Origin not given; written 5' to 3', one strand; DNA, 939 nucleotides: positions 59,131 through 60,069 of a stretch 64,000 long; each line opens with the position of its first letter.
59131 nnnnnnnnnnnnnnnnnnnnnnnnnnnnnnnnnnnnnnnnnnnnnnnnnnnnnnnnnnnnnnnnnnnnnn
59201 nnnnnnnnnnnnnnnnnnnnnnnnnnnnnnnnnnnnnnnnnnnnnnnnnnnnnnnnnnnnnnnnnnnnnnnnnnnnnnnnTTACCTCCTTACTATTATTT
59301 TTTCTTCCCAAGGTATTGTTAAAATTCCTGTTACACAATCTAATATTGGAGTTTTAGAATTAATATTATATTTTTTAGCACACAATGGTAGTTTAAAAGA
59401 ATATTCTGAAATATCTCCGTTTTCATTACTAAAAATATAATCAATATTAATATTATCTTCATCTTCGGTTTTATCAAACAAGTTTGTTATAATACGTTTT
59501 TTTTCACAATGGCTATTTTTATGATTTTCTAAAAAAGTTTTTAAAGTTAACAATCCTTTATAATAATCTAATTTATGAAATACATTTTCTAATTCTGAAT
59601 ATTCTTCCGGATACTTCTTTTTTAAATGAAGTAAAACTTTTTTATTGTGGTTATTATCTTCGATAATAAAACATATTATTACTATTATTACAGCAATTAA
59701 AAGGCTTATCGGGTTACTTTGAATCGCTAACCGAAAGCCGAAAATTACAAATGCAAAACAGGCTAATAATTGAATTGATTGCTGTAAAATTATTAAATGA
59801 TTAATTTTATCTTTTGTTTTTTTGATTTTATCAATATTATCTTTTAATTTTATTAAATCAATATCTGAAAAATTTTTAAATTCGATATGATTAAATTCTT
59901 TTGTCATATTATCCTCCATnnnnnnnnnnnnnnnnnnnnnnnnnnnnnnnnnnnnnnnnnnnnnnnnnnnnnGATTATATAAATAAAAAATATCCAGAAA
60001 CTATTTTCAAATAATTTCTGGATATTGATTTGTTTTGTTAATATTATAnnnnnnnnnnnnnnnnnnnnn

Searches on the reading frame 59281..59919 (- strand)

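Call 54: search_protein_families(library=phrogs, proteins=[window:59281-59919:-], max_evalue=0.01)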
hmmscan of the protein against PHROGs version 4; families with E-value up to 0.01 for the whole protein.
window:59281-59919:- (212 aa): 1 family
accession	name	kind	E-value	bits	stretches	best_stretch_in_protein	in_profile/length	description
phrog_38492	-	unknown function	0.0091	17.2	0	16-51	11-46/69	-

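Call 55: search_protein_families(library=pfam, proteins=[window:59281-59919:-], max_evalue=0.01)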
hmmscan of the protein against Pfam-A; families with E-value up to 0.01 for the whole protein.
window:59281-59919:- (212 aa): 0 families
